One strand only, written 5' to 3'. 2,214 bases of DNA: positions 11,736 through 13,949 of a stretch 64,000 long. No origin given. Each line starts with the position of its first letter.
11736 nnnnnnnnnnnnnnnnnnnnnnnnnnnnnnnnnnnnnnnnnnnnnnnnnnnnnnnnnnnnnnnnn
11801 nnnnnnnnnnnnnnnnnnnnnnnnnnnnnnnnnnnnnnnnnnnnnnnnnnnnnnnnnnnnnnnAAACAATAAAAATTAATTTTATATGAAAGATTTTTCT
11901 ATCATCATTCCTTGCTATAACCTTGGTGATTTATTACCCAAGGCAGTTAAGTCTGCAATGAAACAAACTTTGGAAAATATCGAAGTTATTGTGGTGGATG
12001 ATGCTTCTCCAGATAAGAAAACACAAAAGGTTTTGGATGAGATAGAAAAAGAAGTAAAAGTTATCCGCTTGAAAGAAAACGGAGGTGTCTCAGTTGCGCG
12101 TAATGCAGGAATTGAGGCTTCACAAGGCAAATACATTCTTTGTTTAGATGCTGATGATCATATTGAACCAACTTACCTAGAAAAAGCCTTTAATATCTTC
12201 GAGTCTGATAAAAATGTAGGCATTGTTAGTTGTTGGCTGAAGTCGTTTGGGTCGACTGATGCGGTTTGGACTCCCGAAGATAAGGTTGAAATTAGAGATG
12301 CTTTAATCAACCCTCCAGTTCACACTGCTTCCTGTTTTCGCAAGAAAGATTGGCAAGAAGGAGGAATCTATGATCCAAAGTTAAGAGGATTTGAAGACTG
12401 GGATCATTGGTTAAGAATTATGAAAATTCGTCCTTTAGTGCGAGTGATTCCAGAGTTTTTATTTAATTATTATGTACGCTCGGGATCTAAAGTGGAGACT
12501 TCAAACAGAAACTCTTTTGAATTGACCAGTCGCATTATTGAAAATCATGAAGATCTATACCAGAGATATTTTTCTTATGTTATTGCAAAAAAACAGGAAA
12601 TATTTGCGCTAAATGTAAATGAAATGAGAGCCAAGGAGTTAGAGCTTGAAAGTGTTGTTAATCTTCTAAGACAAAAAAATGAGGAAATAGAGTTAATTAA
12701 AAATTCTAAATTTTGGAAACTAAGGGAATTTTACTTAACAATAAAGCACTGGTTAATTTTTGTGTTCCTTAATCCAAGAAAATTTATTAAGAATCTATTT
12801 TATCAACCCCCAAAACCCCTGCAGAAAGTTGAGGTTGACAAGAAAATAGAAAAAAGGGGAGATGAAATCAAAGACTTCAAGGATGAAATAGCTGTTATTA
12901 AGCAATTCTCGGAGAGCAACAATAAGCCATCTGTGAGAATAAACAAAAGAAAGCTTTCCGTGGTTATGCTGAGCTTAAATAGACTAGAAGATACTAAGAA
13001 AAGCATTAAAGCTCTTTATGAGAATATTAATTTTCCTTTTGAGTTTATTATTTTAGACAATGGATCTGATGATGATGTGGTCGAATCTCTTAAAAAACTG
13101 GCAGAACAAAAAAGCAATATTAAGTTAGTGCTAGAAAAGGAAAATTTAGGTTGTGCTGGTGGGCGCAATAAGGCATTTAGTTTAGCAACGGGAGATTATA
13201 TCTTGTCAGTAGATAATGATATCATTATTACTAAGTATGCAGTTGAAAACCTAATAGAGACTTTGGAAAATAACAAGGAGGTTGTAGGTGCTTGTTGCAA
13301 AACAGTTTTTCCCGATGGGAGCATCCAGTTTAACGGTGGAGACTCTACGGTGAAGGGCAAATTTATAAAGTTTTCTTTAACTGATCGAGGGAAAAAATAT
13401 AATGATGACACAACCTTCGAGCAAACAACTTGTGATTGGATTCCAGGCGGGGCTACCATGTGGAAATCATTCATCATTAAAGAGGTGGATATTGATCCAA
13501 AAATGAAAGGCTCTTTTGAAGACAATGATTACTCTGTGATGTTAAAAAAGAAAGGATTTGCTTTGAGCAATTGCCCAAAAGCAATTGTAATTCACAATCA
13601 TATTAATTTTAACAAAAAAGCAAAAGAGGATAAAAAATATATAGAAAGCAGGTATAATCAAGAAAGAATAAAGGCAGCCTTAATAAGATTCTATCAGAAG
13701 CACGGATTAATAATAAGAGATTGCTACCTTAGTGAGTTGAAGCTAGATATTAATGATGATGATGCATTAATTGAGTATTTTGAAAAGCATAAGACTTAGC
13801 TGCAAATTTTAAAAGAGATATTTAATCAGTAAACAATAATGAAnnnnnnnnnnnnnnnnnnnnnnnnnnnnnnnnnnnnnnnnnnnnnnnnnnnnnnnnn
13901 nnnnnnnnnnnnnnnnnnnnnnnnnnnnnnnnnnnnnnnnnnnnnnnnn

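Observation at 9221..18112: Conserved '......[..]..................+KF' motif after a coiled coil in four neighbouring glycosyltransferase genes, conserved also at DNA level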

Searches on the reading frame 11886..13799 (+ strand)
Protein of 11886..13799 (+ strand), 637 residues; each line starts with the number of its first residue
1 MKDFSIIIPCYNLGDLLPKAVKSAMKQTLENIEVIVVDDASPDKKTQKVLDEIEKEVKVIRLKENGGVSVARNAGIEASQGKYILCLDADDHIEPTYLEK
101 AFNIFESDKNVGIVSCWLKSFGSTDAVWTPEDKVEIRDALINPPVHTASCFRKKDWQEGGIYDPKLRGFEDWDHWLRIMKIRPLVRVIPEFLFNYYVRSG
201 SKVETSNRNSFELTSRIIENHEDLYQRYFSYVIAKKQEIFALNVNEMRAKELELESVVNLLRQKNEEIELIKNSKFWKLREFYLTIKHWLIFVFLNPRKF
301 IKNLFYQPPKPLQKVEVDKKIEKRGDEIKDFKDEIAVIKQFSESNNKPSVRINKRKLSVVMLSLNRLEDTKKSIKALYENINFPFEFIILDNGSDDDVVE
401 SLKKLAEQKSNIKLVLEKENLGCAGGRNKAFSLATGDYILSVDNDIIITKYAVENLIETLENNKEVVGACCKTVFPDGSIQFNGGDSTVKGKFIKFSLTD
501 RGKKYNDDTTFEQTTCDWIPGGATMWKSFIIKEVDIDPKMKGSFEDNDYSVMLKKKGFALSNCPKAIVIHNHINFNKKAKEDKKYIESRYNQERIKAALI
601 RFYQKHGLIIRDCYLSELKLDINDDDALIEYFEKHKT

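Call 4: search_protein_families(library=pfam, proteins=[window:11886-13799:+], max_evalue=0.01)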
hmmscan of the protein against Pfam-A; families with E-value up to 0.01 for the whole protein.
window:11886-13799:+ (637 aa): 9 families
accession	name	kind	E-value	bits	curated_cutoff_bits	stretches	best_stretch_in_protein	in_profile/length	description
PF00535.33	Glycos_transf_2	-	3.9e-60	203.1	23.3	2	5-133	1-131/168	Glycosyl transferase family 2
PF13641.12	Glyco_tranf_2_3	-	8.3e-21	75.5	27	2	3-136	2-140/230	Glycosyltransferase like family 2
PF10111.15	Glyco_tranf_2_2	-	1.4e-20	74.3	27.3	2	5-108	1-109/276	Glycosyltransferase like family 2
PF09258.16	Glyco_transf_64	-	2.2e-05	24.3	21.3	0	4-110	1-105/245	Glycosyl transferase family 64 domain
PF13704.12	Glyco_tranf_2_4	-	6.9e-05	23.7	27.5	0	386-445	21-81/98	Glycosyl transferase family 2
PF13632.12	Glyco_trans_2_3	-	0.00021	21.6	27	1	83-118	1-35/198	Glycosyl transferase family group 2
PF13712.12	Glyco_tranf_2_5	-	0.00031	21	27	0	56-114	29-88/210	Glycosyltransferase like family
PF13896.12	Glyco_transf_49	-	0.0009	19.1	27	0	401-475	97-170/329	Glycosyl-transferase for dystroglycan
PF01729.25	QRPTase_C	-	0.0095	16.1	23.1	0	24-70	96-138/169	Quinolinate phosphoribosyl transferase, C-terminal domain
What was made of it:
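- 11886..13799 (+): ORF 11886 (637 aa): GT2, stalk, foot, linker, GT2. A dual GT-A polymerase-like enzyme. Pfam (call 4).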

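Call 19: find_homologous_proteins(query=window:11886-13799:+, max_evalue=1e-10)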
Query window:11886-13799:+ (637 aa): 236 proteins with E <= 1e-10 among 8000 candidates; the best 120 are listed.
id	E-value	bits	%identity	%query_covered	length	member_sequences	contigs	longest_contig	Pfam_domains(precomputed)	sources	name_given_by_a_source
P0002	0.0e+0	1438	100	100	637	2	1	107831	PF10111.15,PF13641.13,PF09258.17,PF00535.33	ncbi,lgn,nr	ncbi:MAG TPA: glycosyltransferase [Candidatus Moranbacteria bacterium]|nr:glycosyltransferase [Candi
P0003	1.4e-257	874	77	78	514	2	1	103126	PF10111.15,PF13641.13,PF00535.33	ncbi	-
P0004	5.5e-138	479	65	48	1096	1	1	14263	PF10111.15,PF13641.13,PF19932.5,PF00535.33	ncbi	-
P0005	1.2e-135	471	64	47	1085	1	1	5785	PF10111.15,PF13641.13,PF19932.5,PF00535.33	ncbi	-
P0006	3.3e-126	440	34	73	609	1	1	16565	PF13712.13,PF13768.13,PF13632.13,PF10111.15,PF13641.13,PF00535.33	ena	-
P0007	8.9e-125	435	38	99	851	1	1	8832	PF10111.15,PF13641.13,PF00535.33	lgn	-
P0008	4.2e-121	423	60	47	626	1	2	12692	PF10111.15,PF13641.13,PF00535.33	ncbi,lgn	-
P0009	1.1e-113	399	55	48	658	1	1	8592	PF10111.15,PF13641.13,PF00535.33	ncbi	-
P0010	3.6e-113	397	65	39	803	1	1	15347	PF13632.13,PF10111.15,PF13641.13,PF00535.33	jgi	-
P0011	2.6e-112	394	68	38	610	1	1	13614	PF10111.15,PF13641.13,PF00535.33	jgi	-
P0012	5.2e-112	393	58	48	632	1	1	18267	PF10111.15,PF13641.13,PF00535.33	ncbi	-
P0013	8.2e-110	386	63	38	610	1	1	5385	PF10111.15,PF13641.13,PF00535.33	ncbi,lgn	-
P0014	7.6e-109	383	47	64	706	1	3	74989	PF01501.27,PF00535.33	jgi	jgi:lipopolysaccharide biosynthesis glycosyltransferase/GT2 family glycosyltransferase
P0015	1.7e-107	378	55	48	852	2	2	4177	PF13641.13,PF00534.27,PF00535.33,PF20706.4,PF13692.13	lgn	-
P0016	1.4e-104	369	62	39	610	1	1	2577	PF13632.13,PF10111.15,PF13641.13,PF00535.33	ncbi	-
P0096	1.1e-36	144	30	45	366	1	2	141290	PF10111.15,PF13641.13,PF19220.7,PF00535.33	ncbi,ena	-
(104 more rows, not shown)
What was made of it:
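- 11886..13799 (+): 100% identical to P0002, a Candidatus Moranbacteria MAG protein (call 19).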

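Call 27: search_protein_families(library=pfam, proteins=[P0096], max_evalue=0.01)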
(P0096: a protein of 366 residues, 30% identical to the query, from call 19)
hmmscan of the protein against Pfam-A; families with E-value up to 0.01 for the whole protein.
P0096 (366 aa): 18 families
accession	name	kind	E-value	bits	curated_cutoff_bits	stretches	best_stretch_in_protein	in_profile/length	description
PF00535.33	Glycos_transf_2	-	1.1e-34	120.3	23.3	1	9-165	1-162/168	Glycosyl transferase family 2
PF13641.12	Glyco_tranf_2_3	-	3.5e-14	53.8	27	1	8-201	3-205/230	Glycosyltransferase like family 2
PF10111.15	Glyco_tranf_2_2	-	3.6e-12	46.8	27.3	1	9-205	1-214/276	Glycosyltransferase like family 2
PF19220.6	Rod_CreS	-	1.8e-05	24.4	100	1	264-342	6-84/359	Crescentin, rod domain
PF24918.1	NET2A_C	-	3.7e-05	24.1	27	1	243-349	18-129/180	NET2A, C-terminal domain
PF05701.16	WEMBL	-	5.9e-05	22.4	35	1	265-341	36-112/562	Weak chloroplast movement under blue light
PF10473.14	CENP-F_leu_zip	-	0.00013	22.5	34.5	1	265-343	25-103/140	Leucine-rich repeats of kinetochore protein Cenp-F/LEK1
PF06160.17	EzrA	-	0.00036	19.4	39.6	1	251-341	329-421/557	Septation ring formation regulator, EzrA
PF10498.14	IFT57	-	0.0006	19.3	40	1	262-340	273-350/360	Intra-flagellar transport protein 57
PF13632.12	Glyco_trans_2_3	-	0.0015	18.8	27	1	87-209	1-124/198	Glycosyl transferase family group 2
PF05335.18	DUF745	-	0.0031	17.7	33.3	1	253-341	37-125/183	Protein of unknown function (DUF745)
PF09762.14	CCDC93_CC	-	0.0034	16.9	30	1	255-344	111-203/429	CCDC93 coiled-coil domain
PF03961.19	FapA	-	0.0043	17.2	31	1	260-350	152-240/272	Flagellar Assembly Protein A beta solenoid domain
PF02601.20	Exonuc_VII_L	-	0.0051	16.8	35.9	0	256-343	161-251/315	Exonuclease VII, large subunit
PF14523.12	Syntaxin_2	-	0.0078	16.6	26.5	0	260-342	26-110/134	Syntaxin-like protein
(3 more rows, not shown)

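Call 29: find_encoding_contigs(protein=P0096, flank=10000, max_places=2)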
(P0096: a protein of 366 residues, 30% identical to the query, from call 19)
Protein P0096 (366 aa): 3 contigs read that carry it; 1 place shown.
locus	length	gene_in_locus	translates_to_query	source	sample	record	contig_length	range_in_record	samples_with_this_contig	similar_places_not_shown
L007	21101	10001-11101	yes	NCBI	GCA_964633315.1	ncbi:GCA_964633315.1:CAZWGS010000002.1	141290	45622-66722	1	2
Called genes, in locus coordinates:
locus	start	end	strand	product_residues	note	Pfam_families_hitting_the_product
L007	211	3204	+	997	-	PF00535:Glycos_transf_2, PF13641:Glyco_tranf_2_3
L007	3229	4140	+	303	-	PF01501:Glyco_transf_8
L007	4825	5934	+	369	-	-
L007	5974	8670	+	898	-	PF13439:Glyco_transf_4 (faint), PF00534:Glycos_transf_1, PF13692:Glyco_trans_1_4, PF20706:GT4-conflict, PF13524:Glyco_trans_1_2 (faint), PF00534:Glycos_transf_1, PF13692:Glyco_trans_1_4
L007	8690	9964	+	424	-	-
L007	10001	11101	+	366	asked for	PF00535:Glycos_transf_2, PF10111:Glyco_tranf_2_2, PF13641:Glyco_tranf_2_3, PF19220:Rod_CreS (weak)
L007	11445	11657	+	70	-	-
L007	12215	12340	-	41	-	-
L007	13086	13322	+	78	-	PF00378:ECH_1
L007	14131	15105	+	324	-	PF05569:Peptidase_M56 (faint), PF01435:Peptidase_M48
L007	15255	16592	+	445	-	PF27130:Sll1247_N, PF27138:Sll1247_C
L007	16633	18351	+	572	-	-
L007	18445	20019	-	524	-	PF00999:Na_H_Exchanger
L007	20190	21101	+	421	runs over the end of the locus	PF00805:Pentapeptide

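Call 59: predict_structure(alignment_id=A5)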
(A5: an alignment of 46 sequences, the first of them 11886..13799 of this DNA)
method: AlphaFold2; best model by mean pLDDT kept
length: 637 residues; sequences in the alignment: 46
mean_pLDDT: 91.9   pTM: 0.58
mean pLDDT of the five models: 91.9, 91.8, 91.2, 91.1, 90.7
residues with pLDDT >= 90: 502; 70-90: 101; 50-70: 13; < 50: 21
segments of 3 or more residues with pLDDT < 50: 307-327
pLDDT, mean of each block of 10 residues (from residue 1): 93 98 97 98 98 98 98 98 98 98 98 98 96 97 97 97 96 98 98 95 84 97 98 96 89 88 88 91 87 80 63 39 51 94 94 88 92 96 96 94 96 96 94 97 97 97 96 97 97 97 97 97 94 93 90 97 98 68 74 90 96 89 94 90
secondary structure, 60 per line:
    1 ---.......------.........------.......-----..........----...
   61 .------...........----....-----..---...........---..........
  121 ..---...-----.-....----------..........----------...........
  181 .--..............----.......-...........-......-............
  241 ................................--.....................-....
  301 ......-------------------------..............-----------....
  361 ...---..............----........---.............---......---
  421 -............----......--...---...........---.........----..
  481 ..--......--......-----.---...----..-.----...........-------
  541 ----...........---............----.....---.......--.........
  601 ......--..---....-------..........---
elements in order: E4-10 H17-25 E32-38 H44-53 E58-61 H68-78 E83-86 H97-107 E111-122 E126-128 H136-139 E150-152 H153-159 H170-181 E184-197 H202-208 H210-220 H222-227 H229-272 H275-295 H297-306 H332-345 E357-363 H367-380 E385-392 H396-408 E412-417 H422-433 E438-443 E446-448 H452-462 E466-474 E479-482 E485-490 E493-498 E523-527 H528-533 H545-555 E559-570 H575-579 H583-589 H592-606 H614-617 H625-634
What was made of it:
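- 11886..13799 (+): AlphaFold2 mean pLDDT 91.9 (call 59).
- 12570..12701 (+): Stalk helix of ORF 11886 (aa 229-272). Call 59.
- Checked: ORF 11886: 44-aa predicted helix, aa 229-272 (call 59).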

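Call 66: find_encoding_contigs(protein=P0003, flank=10000, max_places=1)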
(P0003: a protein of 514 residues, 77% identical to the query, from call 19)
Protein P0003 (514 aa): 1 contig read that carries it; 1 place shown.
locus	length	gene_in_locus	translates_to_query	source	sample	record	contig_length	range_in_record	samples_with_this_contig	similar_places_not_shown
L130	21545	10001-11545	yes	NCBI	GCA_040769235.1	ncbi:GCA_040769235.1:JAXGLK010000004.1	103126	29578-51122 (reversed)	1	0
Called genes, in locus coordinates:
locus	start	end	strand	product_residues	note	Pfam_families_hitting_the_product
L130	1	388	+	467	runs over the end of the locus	PF21799:MurD-like_N, PF08245:Mur_ligase_M, PF02875:Mur_ligase_C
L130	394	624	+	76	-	-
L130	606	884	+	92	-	-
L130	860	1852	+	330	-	PF03772:Competence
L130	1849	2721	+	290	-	PF00753:Lactamase_B (weak)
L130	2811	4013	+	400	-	PF00534:Glycos_transf_1, PF13692:Glyco_trans_1_4, PF13524:Glyco_trans_1_2 (weak)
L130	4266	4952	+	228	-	PF01061:ABC2_membrane (weak)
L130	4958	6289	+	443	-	PF13175:AAA_15 (weak), PF00005:ABC_tran, PF13304:AAA_21 (faint), PF14524:Wzt_C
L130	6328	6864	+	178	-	PF13578:Methyltransf_24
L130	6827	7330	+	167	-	-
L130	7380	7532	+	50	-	-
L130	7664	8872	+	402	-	-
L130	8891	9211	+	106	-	PF00535:Glycos_transf_2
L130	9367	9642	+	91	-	-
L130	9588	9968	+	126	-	-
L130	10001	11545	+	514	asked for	PF00535:Glycos_transf_2, PF10111:Glyco_tranf_2_2 (weak), PF13641:Glyco_tranf_2_3 (weak), PF00535:Glycos_transf_2, PF10111:Glyco_tranf_2_2 (weak)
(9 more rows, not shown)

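Call 69: fold_search(model_id=the predicted structure, library=pdb)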
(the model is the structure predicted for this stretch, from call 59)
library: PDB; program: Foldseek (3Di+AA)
matches with E <= 10: 1596; with E <= 0.001: 572
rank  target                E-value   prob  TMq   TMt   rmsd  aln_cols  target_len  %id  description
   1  2z87_B                4.7e-23  1.00  0.26  0.28  28.4       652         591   13  Crystal structure of chondroitin polymerase from Escherichia coli strain K4 (K4CP) complexed with UDP-GalNAc and UDP (released 2008-09-16)
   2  2z86_B                4.3e-22  1.00  0.27  0.29  28.2       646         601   13  Crystal structure of chondroitin polymerase from Escherichia coli strain K4 (K4CP) complexed with UDP-GlcUA and UDP (released 2008-09-16)
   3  2z86_D                8.7e-22  1.00  0.27  0.28  28.3       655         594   13  Crystal structure of chondroitin polymerase from Escherichia coli strain K4 (K4CP) complexed with UDP-GlcUA and UDP (released 2008-09-16)
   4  2z86_A                2.7e-21  1.00  0.27  0.29  28.0       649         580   14  Crystal structure of chondroitin polymerase from Escherichia coli strain K4 (K4CP) complexed with UDP-GlcUA and UDP (released 2008-09-16)
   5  8vh8_C                3.2e-21  1.00  0.28  0.34  29.6       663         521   15  Crystal structure of heparosan synthase 2 from Pasteurella multocida at 2.85 A (released 2024-09-04)
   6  8viw_A                3.4e-21  1.00  0.27  0.31  30.4       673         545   15  Cryo-EM structure of heparosan synthase 2 from Pasteurella multocida with polysaccharide in the GlcNAc-T active site (released 2024-07-24)
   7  2z86_C                3.8e-21  1.00  0.27  0.29  28.5       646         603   14  Crystal structure of chondroitin polymerase from Escherichia coli strain K4 (K4CP) complexed with UDP-GlcUA and UDP (released 2008-09-16)
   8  8vh8_A                4.1e-21  1.00  0.28  0.33  30.0       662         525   15  Crystal structure of heparosan synthase 2 from Pasteurella multocida at 2.85 A (released 2024-09-04)
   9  8vh7_B                4.6e-21  1.00  0.28  0.34  30.0       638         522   15  Crystal structure of heparosan synthase 2 from Pasteurella multocida at 1.98 A (released 2024-07-24)
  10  8vh7_A                7.4e-21  1.00  0.28  0.33  29.8       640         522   15  Crystal structure of heparosan synthase 2 from Pasteurella multocida at 1.98 A (released 2024-07-24)
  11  2z87_A                9.4e-21  1.00  0.28  0.29  27.9       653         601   13  Crystal structure of chondroitin polymerase from Escherichia coli strain K4 (K4CP) complexed with UDP-GalNAc and UDP (released 2008-09-16)
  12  8vh8_B                1.2e-20  1.00  0.28  0.33  29.8       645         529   16  Crystal structure of heparosan synthase 2 from Pasteurella multocida at 2.85 A (released 2024-09-04)
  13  8vh8_D                1.3e-20  1.00  0.28  0.34  29.8       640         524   14  Crystal structure of heparosan synthase 2 from Pasteurella multocida at 2.85 A (released 2024-09-04)
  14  6p61_C                2.4e-17  1.00  0.27  0.87   2.9       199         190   25  Structure of a Glycosyltransferase from Leptospira borgpetersenii serovar Hardjo-bovis (strain JB197) (released 2019-07-10)
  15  6p61_B                2.8e-17  1.00  0.27  0.86   2.8       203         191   24  Structure of a Glycosyltransferase from Leptospira borgpetersenii serovar Hardjo-bovis (strain JB197) (released 2019-07-10)
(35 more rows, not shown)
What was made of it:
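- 11886..13799 (+): Foldseek best hits are K4CP and PmHS2 (call 69).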

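Call 72: search_protein_families(library=ncbifam, proteins=[P0096], max_evalue=0.1)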
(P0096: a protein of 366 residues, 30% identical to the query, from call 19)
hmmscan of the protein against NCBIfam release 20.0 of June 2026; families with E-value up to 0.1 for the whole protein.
P0096 (366 aa): 53 families (the best 25 are shown)
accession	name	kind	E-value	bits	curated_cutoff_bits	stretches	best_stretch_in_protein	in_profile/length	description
NF007482.0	PRK10073.1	equivalog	1.5e-27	96.5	423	1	1-134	1-134/334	glycosyltransferase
NF047683.1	TeichurnBiosyTuaG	equivalog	5.7e-25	88.4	400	1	1-216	1-212/252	teichuronic acid biosynthesis protein TuaG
NF053739.1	GlytfEpsEBac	equivalog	1.7e-23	82.9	450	1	6-211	1-206/265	glycosyltransferase EpsE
TIGR03937.1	PgaC_IcaA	equivalog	6.6e-20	71.4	422.3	1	3-118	42-159/407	poly-beta-1,6-N-acetyl-D-glucosamine synthase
NF007453.0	PRK10018.1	equivalog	6.6e-18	65.3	382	1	3-138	3-139/280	colanic acid biosynthesis glycosyltransferase WcaA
TIGR04017.1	WcaA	equivalog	8e-18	65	495.75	1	4-155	3-153/279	colanic acid biosynthesis glycosyltransferase WcaA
NF041875.1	EPS_EpsD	equivalog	9.1e-17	61.4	370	1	8-106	1-101/325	exopolysaccharide biosynthesis glycosyltransferase EpsD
NF038299.1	EPS_HpsN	equivalog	5.3e-15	55.2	425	1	6-119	1-116/317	hormogonium polysaccharide biosynthesis glycosyltransferase HpsN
TIGR03111.1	glyc2_xrt_Gpos1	hypoth_equivalog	4.9e-14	52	363.95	1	3-116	46-163/439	TIGR03111 family XrtG-associated glycosyltransferase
NF050050.1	ProtGlycPglI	equivalog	6.1e-14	52.1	500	1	6-116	2-111/306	GalNAc(5)-diNAcBac-PP-undecaprenol beta-1,3-glucosyltransferase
NF041394.1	GtaseAglG_Halo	equivalog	1.8e-13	50.5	440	1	8-115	3-113/304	glucosyl-dolichyl phosphate glucuronosyltransferase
TIGR04242.1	nodulat_NodC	equivalog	4.5e-12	45.6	550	1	4-113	46-160/395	chitooligosaccharide synthase NodC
TIGR04283.1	glyco_like_mftF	equivalog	2e-10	40.6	182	1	8-114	1-102/221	TIGR04283 family arsenosugar biosynthesis glycosyltransferase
NF038302.1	EPS_HpsE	equivalog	1.2e-09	37.6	300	1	8-116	3-118/307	hormogonium polysaccharide biosynthesis glycosyltransferase HpsE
TIGR03965.1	mycofact_glyco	equivalog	1.2e-09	37.5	280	1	5-111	73-181/467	mycofactocin biosynthesis glycosyltransferase MftF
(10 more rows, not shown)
